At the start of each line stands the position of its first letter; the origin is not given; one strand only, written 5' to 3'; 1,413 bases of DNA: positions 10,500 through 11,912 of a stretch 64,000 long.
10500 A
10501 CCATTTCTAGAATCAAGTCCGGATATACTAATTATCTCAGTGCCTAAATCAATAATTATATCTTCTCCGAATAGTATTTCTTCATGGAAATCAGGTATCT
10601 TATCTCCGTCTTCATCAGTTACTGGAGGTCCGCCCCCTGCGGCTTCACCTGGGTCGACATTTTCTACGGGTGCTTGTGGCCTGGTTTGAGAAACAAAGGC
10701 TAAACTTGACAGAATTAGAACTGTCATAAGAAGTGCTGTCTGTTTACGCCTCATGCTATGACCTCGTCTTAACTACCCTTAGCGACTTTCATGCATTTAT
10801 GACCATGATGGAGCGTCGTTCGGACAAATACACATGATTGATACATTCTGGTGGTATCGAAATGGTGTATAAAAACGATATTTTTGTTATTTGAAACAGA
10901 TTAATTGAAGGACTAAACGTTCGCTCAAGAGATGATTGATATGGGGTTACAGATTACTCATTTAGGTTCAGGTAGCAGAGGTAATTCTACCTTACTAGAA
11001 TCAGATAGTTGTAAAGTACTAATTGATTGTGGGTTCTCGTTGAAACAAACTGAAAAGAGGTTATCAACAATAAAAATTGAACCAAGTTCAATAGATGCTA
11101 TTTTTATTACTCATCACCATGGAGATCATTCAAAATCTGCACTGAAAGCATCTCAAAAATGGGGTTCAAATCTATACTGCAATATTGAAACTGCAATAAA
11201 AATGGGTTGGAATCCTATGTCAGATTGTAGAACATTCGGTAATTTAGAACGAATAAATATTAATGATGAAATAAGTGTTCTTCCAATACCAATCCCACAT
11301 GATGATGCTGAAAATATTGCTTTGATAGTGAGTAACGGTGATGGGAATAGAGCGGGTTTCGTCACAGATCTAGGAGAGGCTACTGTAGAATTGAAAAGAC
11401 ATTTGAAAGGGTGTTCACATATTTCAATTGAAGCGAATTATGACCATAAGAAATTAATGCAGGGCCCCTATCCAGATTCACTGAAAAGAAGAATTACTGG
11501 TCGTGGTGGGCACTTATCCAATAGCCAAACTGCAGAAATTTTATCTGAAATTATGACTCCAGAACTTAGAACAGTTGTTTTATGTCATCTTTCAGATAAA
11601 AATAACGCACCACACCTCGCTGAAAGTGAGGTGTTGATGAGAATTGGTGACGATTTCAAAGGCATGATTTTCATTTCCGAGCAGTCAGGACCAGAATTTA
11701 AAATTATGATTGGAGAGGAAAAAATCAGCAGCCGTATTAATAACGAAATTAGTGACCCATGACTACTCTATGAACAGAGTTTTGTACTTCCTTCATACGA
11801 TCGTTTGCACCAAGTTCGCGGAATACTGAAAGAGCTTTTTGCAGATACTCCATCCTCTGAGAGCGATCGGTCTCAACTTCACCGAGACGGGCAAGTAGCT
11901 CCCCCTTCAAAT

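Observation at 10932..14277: wHTH-STAND ATPase-TPR protein convergent with an MBL-fold hydrolase, directly upstream of the surface-protein genes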

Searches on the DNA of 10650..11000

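Call 72: search_rna_families(source=window, start=10650, end=11000, threshold=evalue, max_evalue=1)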
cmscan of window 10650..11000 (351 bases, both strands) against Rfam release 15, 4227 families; matches with E-value up to 1: 0.
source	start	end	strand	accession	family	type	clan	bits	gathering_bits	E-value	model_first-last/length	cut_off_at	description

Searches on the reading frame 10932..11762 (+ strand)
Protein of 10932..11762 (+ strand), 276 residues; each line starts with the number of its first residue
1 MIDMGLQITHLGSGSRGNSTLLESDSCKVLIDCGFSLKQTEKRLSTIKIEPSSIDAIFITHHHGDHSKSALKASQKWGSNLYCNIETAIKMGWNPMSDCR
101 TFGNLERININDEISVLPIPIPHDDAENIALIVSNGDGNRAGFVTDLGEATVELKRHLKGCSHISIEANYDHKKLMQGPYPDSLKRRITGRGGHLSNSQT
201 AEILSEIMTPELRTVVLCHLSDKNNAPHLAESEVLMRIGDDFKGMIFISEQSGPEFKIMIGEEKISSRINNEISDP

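Call 3: search_protein_families(library=pfam, proteins=[window:10932-11762:+], max_evalue=0.1)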
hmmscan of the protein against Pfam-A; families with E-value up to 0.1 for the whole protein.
window:10932-11762:+ (276 aa): 5 families
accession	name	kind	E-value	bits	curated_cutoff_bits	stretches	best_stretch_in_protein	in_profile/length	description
PF12706.13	Lactamase_B_2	-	3.8e-17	63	27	1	29-216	3-196/200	Beta-lactamase superfamily domain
PF00753.33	Lactamase_B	-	1.1e-13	52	22.7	1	16-115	5-97/196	Metallo-beta-lactamase superfamily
PF23023.1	Anti-Pycsar_Apyc1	-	0.00076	19.5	50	1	4-74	1-78/250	Anti-Pycsar protein Apyc1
PF16661.11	Lactamase_B_6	-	0.0016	18.3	27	1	21-69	1-51/193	Metallo-beta-lactamase superfamily domain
PF13483.12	Lactamase_B_3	-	0.026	14.9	24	1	18-73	8-57/160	Beta-lactamase superfamily domain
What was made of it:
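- On Metallo-beta-lactamase fold, Lactamase_B_2 group (the 276-aa neighbour): 63 bits against 27 (call 3).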

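Call 4: search_protein_families(library=padloc, proteins=[window:10932-11762:+], max_evalue=0.1)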
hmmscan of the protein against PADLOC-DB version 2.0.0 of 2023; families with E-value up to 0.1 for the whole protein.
window:10932-11762:+ (276 aa): 2 families
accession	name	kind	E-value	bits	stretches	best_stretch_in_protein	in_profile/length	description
PDLC03854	LmuA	-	2.1e-06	25.1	1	21-77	17-80/345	-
PDLC03805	RTasMBL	-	4.1e-06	24.2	1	13-71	8-65/322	DRT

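Call 5: search_protein_families(library=ncbifam, proteins=[window:10932-11762:+], max_evalue=0.1)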
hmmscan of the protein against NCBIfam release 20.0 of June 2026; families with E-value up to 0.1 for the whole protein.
window:10932-11762:+ (276 aa): 28 families (the best 25 are shown)
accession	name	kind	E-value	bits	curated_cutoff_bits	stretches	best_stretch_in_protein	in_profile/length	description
TIGR02651.1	RNase_Z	equivalog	1.1e-09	37.8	292.95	1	18-66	19-64/302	ribonuclease Z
NF000801.0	PRK00055.1-3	equivalog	3.1e-09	36.3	252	1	18-66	21-66/307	ribonuclease Z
NF001911.0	PRK00685.1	equivalog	2e-07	30.7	144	1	20-151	11-137/228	metal-dependent hydrolase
NF045584.1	cas14_MBL_CASP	equivalog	2.4e-07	29.5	800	1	16-67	13-64/612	type VII CRISPR-associated protein Cas14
TIGR03675.1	arCOG00543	equivalog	6.7e-07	27.9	580.2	1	7-67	176-242/631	beta-CASP ribonuclease aCPSF1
NF012229.1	bla_class_B_core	domain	7e-05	23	100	1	21-88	19-85/139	metallo-beta-lactamase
TIGR03413.1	GSH_gloB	equivalog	9.5e-05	21.9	200.8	1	41-99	31-89/248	hydroxyacylglutathione hydrolase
TIGR04558.1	SoxH_rel_PQQ_1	hypoth_equivalog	0.00013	21.2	300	1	14-67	31-85/285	quinoprotein relay system zinc metallohydrolase 1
NF000805.0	PRK00055.2-3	equivalog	0.00014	21.3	416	1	18-67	23-69/307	ribonuclease Z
NF002553.0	PRK02113.1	equivalog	0.00015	21.3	386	1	18-66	36-79/252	MBL fold metallo-hydrolase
NF000800.0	PRK00055.1-1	equivalog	0.00017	20.7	398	1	29-66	35-69/305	ribonuclease Z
NF041257.1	GntH_guanitoxin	equivalog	0.00017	20.6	333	1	41-68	55-82/374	guanitoxin biosynthesis MBL fold metallo-hydrolase GntH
NF002558.0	PRK02126.1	subfamily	0.00037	19.6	315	0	28-66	29-60/345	ribonuclease Z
NF047979.1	lactonase_AidB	equivalog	0.0013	18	360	1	35-77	75-117/271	AidB family quorum-quenching N-acyl homoserine lactonase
NF041809.1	Avs1a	equivalog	0.0016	17.2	420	1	15-73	5-66/387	AVAST type 1 anti-phage system MBL fold metallo-hydrolase Avs1a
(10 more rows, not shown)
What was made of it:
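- AVAST type 1 includes an MBL-fold protein (NCBIfam NF041809 description, call 5).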

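Call 31: search_solved_structures(query=window:10932-11762:+, max_evalue=0.001)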
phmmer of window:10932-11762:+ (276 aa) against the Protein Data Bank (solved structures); distinct sequences matched with E-value up to 0.001: 1.
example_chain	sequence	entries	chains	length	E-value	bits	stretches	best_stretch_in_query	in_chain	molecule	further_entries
1zkp_A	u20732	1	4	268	0.00042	23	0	14-67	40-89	hypothetical protein BA1088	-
